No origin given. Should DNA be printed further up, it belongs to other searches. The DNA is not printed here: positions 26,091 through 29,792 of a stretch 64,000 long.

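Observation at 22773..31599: Tightly coupled operon of a 114-aa protein, an M6-like lipoprotein metalloprotease and two giant paralogous proteins of no recognisable family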

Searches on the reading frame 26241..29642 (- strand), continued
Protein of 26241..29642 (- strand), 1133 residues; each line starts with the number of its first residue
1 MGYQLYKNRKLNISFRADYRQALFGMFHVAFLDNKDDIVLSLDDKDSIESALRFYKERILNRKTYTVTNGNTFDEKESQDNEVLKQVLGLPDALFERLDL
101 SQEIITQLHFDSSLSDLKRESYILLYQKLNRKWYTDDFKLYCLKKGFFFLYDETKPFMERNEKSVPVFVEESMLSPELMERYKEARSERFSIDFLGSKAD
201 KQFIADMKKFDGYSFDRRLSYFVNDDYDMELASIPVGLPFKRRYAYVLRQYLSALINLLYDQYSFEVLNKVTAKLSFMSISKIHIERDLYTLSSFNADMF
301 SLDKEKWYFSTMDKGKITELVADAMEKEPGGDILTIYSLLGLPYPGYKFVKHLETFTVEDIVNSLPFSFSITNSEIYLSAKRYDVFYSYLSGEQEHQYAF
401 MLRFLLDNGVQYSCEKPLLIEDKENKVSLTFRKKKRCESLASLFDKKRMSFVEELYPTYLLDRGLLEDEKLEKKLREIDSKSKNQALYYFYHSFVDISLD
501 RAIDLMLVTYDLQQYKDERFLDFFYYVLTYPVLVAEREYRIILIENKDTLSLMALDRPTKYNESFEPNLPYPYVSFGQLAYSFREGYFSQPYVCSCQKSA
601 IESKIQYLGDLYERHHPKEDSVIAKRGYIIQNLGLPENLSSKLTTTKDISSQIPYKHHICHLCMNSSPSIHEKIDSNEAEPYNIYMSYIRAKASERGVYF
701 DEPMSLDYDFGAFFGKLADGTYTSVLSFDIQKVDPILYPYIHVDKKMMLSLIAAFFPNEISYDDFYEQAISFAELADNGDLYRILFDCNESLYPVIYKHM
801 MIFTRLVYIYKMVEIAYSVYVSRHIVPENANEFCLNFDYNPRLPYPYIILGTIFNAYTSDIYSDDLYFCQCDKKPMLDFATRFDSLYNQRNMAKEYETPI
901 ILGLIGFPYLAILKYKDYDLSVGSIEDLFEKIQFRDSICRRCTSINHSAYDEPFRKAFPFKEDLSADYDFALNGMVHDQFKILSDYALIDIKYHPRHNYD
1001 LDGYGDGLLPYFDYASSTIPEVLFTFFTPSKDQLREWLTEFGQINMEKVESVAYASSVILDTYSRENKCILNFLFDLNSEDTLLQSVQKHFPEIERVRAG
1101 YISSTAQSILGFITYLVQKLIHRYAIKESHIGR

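Call 33: search_protein_representatives(alignment_id=A1)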
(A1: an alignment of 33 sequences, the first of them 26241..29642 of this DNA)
Query: 33 sequences, 1132 profile positions. Proteins with E-value up to 0.001 (for the whole library): 237; up to 1e-10: 85; up to 1e-30: 42. The best 150 are listed.
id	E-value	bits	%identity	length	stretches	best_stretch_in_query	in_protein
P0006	0.0e+00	1547.0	-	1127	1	1-1132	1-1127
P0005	0.0e+00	1537.7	-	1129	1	1-1131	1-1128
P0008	0.0e+00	1535.9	-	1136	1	1-1132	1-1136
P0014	0.0e+00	1498.3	-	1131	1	1-1132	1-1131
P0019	0.0e+00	1485.6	-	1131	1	1-1132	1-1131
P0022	0.0e+00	1405.7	-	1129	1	1-1132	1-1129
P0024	0.0e+00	1399.7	-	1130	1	5-1132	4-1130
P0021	0.0e+00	1389.2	-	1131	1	1-1132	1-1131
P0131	0.0e+00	1366.6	-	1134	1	1-1132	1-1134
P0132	0.0e+00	1365.9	-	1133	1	1-1132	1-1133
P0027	0.0e+00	1336.1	-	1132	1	1-1132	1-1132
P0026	0.0e+00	1334.6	-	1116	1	1-1131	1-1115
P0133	0.0e+00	1309.2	-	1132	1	1-1132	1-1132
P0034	0.0e+00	1285.6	-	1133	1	1-1132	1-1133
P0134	0.0e+00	1282.4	-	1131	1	1-1132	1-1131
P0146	2.9e-273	926.2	-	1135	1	1-1132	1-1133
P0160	2.1e-28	115.3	-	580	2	566-888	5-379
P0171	6.0e-19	84.0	-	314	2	571-708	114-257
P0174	2.7e-17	78.5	-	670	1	532-698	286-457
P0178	4.2e-16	74.6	-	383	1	567-749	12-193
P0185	1.0e-12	63.3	-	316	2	568-715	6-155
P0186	1.1e-12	63.3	-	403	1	560-735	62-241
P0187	1.8e-12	62.5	-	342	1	565-698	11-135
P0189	3.6e-12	61.5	-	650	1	476-699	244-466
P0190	4.7e-12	61.1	-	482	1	558-698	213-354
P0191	6.5e-12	60.7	-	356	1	566-698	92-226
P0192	7.4e-12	60.5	-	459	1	560-694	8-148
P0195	2.2e-11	58.9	-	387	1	562-698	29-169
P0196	3.3e-11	58.3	-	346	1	568-705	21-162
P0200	2.8e-10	55.3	-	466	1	558-670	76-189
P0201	3.5e-10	54.9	-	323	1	568-730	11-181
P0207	1.6e-09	52.8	-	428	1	518-697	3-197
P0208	2.5e-09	52.1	-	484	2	574-704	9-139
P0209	2.6e-09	52.1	-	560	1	569-679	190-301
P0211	3.0e-09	51.8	-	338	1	563-740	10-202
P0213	3.6e-09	51.6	-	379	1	558-700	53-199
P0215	7.1e-09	50.6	-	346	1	568-699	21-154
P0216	8.1e-09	50.4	-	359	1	568-706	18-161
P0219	9.5e-09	50.2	-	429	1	568-702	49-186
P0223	1.4e-08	49.7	-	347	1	567-699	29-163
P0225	1.5e-08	49.6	-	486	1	571-675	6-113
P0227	1.9e-08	49.2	-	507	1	566-728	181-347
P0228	2.5e-08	48.8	-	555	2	545-748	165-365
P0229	2.8e-08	48.7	-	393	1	556-666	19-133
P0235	6.7e-08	47.4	-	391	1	554-664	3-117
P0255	1.1e-06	43.4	-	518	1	561-767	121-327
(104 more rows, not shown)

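Call 34: search_protein_families(library=pfam, proteins=[P0160, P0171, P0174, P0178, P0186, P0189, P0190, P0191, P0195, P0209], max_evalue=0.01)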
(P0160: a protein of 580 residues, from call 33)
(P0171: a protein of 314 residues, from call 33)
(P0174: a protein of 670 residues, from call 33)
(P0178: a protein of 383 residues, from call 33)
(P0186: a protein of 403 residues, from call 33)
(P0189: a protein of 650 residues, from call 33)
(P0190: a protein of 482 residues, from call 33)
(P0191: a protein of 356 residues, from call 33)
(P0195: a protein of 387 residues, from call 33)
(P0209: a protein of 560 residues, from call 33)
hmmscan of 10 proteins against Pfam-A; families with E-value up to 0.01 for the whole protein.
P0160 (580 aa): 0 families

P0171 (314 aa): 0 families

P0174 (670 aa): 0 families

P0178 (383 aa): 0 families

P0186 (403 aa): 0 families

P0189 (650 aa): 1 family
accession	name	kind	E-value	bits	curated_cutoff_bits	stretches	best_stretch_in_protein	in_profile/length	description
PF13208.11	TerB_N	-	7.9e-09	36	25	1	56-157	23-126/207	TerB N-terminal domain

P0190 (482 aa): 2 families
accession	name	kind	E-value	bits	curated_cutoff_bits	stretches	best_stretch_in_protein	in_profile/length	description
PF14353.12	CpXC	-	3.9e-32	111.2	25.4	1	9-136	1-121/121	CpXC protein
PF13717.11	Zn_ribbon_4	-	0.0013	19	30.3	0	45-53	2-10/36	zinc-ribbon domain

P0191 (356 aa): 1 family
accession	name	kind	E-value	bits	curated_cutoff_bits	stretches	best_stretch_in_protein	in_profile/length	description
PF05708.18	Peptidase_C92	-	0.0024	18.4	27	0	12-80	78-148/166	Permuted papain-like amidase enzyme, YaeF/YiiX, C92 family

P0195 (387 aa): 0 families

P0209 (560 aa): 0 families

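Call 36: search_protein_families(library=ncbifam, proteins=[P0160, P0174, P0178, P0185, P0186, P0187, P0189, P0190, P0196, P0209], max_evalue=0.1)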
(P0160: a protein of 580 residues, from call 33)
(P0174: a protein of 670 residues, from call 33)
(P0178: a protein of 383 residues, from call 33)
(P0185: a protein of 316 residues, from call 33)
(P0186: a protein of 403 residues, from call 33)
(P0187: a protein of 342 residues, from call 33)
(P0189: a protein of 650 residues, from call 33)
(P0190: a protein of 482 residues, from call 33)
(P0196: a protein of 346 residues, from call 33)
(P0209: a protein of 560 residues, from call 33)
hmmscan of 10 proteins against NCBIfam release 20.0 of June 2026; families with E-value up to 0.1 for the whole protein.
P0160 (580 aa): 1 family
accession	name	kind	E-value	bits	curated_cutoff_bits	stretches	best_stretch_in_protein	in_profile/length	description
NF004314.0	PRK05710.1-3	equivalog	0.036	13.4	256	0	18-56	85-122/297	tRNA glutamyl-Q(34) synthetase GluQRS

P0174 (670 aa): 0 families

P0178 (383 aa): 0 families

P0185 (316 aa): 1 family
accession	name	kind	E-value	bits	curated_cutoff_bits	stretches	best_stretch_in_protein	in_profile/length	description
NF010124.0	PRK13601.1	equivalog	0.051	13.9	124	0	277-301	39-63/84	putative L7Ae-like ribosomal protein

P0186 (403 aa): 0 families

P0187 (342 aa): 0 families

P0189 (650 aa): 0 families

P0190 (482 aa): 3 families
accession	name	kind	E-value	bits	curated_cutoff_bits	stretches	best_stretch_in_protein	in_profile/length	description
NF038384.1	zinc_YnfU_fam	subfamily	0.0033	17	36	0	44-53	15-24/52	YnfU family zinc-binding protein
NF001629.0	PRK00415.1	equivalog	0.012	15.1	70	0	40-54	9-23/62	30S ribosomal protein S27e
NF040506.1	PG0870_Nterm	domain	0.044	13.9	50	0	45-59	11-25/56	PG0870-related protein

P0196 (346 aa): 0 families

P0209 (560 aa): 0 families

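Call 37: predict_structure(alignment_id=A1)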
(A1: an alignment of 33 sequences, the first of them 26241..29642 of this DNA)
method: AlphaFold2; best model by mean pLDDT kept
length: 1133 residues; sequences in the alignment: 33
mean_pLDDT: 90.4   pTM: 0.79
mean pLDDT of the five models: 90.4, 90.0, 89.3, 88.8, 88.0
residues with pLDDT >= 90: 790; 70-90: 314; 50-70: 27; < 50: 2
segments of 3 or more residues with pLDDT < 50: none
pLDDT, mean of each block of 10 residues (from residue 1): 65 88 91 92 94 95 89 89 93 93 94 89 84 83 93 81 81 94 95 89 93 95 92 91 94 94 83 85 84 94 93 93 89 93 95 93 95 91 91 88 93 84 85 88 89 93 89 95 93 92 93 89 93 93 88 72 78 90 84 96 95 86 93 92 92 95 88 81 91 94 69 84 91 93 92 92 89 91 92 92 92 93 88 92 95 95 93 96 90 88 95 94 92 95 93 92 93 95 90 92 89 90 94 96 89 95 94 81 93 92 95 96 94 81
secondary structure, 60 per line:
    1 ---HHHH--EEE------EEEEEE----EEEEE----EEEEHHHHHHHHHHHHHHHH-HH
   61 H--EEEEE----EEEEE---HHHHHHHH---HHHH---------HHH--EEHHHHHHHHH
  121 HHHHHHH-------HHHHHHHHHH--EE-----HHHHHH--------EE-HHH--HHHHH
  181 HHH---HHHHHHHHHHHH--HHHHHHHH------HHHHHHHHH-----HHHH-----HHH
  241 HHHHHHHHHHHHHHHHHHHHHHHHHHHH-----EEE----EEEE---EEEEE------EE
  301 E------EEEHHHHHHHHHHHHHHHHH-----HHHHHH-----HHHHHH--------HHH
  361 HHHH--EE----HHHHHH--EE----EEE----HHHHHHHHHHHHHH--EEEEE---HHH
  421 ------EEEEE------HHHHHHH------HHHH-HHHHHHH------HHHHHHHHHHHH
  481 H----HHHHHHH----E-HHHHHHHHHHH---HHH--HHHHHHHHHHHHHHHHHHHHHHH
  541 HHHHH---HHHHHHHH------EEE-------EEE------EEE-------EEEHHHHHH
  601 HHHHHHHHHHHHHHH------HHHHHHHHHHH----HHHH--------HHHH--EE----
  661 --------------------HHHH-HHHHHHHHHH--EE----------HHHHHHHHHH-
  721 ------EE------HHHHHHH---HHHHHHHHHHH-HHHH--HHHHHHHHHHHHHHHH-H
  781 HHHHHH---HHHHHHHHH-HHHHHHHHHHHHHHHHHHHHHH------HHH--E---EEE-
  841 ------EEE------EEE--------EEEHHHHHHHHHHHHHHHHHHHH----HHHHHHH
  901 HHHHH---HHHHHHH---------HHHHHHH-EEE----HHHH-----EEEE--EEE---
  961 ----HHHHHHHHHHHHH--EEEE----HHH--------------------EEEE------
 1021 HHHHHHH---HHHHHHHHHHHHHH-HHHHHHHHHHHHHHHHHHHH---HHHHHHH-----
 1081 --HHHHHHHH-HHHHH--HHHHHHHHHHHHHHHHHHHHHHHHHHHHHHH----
elements in order (helices of 4 or more, strands of 3 or more residues): H4-7 E10-12 E19-24 E29-33 E38-41 H42-57 E64-68 E73-77 H81-88 H92-95 H112-127 H135-144 H154-159 H176-183 H187-198 H201-208 H215-223 H229-232 H238-268 E274-276 E281-284 E288-292 E299-301 E308-310 H311-327 H333-338 H344-349 H358-364 H373-378 E387-389 H394-407 E410-414 E427-431 H438-444 H451-454 H456-462 H469-481 H486-492 H499-509 H518-545 H549-556 E563-565 E573-575 E582-584 E592-594 H595-615 H622-632 H637-640 H649-652 H681-684 H686-695 H710-719 H735-741 H745-755 H757-760 H763-778 H780-786 H790-798 H800-821 E837-839 E847-849 E856-858 E867-869 H870-889 H894-905 H909-915 H925-931 E933-935 H940-943 E949-952 E955-957 H965-977 E980-983 E1011-1014 H1021-1027 H1031-1044 H1046-1065 H1069-1075 H1083-1090 H1092-1096 H1099-1129
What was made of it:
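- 26241..29642 (-): gA: 1133-aa cytoplasmic protein made of two ~560-aa halves, each with two modules, so four modules in total. AF2 pLDDT 90.4, pTM 0.79 (call 37).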

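Call 40: fold_search(model_id=the predicted structure, library=pdb)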
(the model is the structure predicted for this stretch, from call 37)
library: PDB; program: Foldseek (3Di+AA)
matches with E <= 10: 42; with E <= 0.001: 0
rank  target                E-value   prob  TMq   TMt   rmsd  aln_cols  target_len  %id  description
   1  9q6a_A                1.4e+00  0.06  0.04  0.14  16.6       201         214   12  Crystal structure of octameric COMMD-like protein MBK5214510 from Flavobacteriaceae bacterium (released 2025-10-01)
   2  9exk                  2.0e+00  0.02  0.08  0.08  27.4      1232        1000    9  Scalable protein design using hallucination in a relaxed sequence space (released 2024-10-16)
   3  4ehr                  3.5e+00  0.15  0.06  0.26  11.8       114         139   17  Crystal structure of Bcl-Xl complex with 4-(5-butyl-3-(hydroxymethyl)-1-phenyl-1h-pyrazol-4-yl)-3-(3,4-dihydro-2(1h)-iso (released 2012-06-06)
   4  6vlz_c                3.5e+00  0.02  0.05  0.13  22.8       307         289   13  Structure of the human mitochondrial ribosome-EF-G1 complex (ClassI) (released 2020-08-05)
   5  1x8z_C                4.5e+00  0.10  0.06  0.24  12.5       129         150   14  Crystal structure of a pectin methylesterase inhibitor from Arabidopsis thaliana (released 2004-12-28)
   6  1x8z_B                4.5e+00  0.09  0.06  0.20  10.7       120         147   13  Crystal structure of a pectin methylesterase inhibitor from Arabidopsis thaliana (released 2004-12-28)
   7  6r9t                  4.5e+00  0.01  0.08  0.06  27.5      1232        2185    9  Cryo-EM structure of autoinhibited human talin-1 (released 2019-10-16)
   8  7s5z_E                4.7e+00  0.01  0.06  0.05  39.7       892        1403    9  Human KATP channel in open conformation, focused on Kir and one SUR, position 3 (released 2021-12-01)
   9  8sa1                  4.9e+00  0.01  0.05  0.05  43.1       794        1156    8  CryoEM structure of P-Glycoprotein in inward facing 2 state under continuous turnover conditions with verapamil (released 2025-04-23)
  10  8s2p_AAA              5.1e+00  0.04  0.04  0.15  20.3       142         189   11  Crystal structure of Borrelia burgdorferi paralogous family 12 outer surface protein BBH37 (space group p21) (released 2025-03-05)
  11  9dfx_E                5.1e+00  0.01  0.05  0.04  33.1       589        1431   10  Cryo-EM structure of a SUR1/Kir6.2 ATP-sensitive potassium channel in the presence of Aekatperone in the closed confor (released 2025-02-12)
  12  6xkw_n                5.3e+00  0.01  0.05  0.09  26.3       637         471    8  R. capsulatus CIII2CIV bipartite super-complex (SC-2A) with CcoH/cy (released 2020-12-30)
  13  5azo                  5.6e+00  0.01  0.04  0.09  34.6       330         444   12  Crystal structure of a membrane protein from Pseudomonas aeruginosa (released 2016-06-08)
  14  7wvw_R                5.6e+00  0.01  0.05  0.11  23.3       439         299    9  Cryo-EM structure of the human formyl peptide receptor 2 in complex with fMYFINILTL and Gi2 (released 2022-04-13)
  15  9f26_A                5.8e+00  0.05  0.06  0.15  15.8       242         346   13  Crystal structure of the PriS_PriL-Rpa2WH ternary complex from P. abyssi (released 2024-12-04)
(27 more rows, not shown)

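Call 44: search_protein_families(library=pfam, alignment_id=A3, max_evalue=0.01)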
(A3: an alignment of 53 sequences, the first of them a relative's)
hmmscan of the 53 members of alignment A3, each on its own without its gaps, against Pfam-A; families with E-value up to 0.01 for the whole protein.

A. member 1, P0178 (383 aa): 0 families

B. families by the number of members that match (of 53 scanned): 7 families
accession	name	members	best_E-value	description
PF14353.12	CpXC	2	3.9e-32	CpXC protein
PF13208.11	TerB_N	1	7.9e-09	TerB N-terminal domain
PF00570.28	HRDC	1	0.00023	HRDC domain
PF10881.14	DUF2726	1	0.0012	Protein of unknown function (DUF2726)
PF13717.11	Zn_ribbon_4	1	0.0013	zinc-ribbon domain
PF05708.18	Peptidase_C92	1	0.0024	Permuted papain-like amidase enzyme, YaeF/YiiX, C92 family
PF04361.18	DUF494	1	0.0052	Protein of unknown function (DUF494)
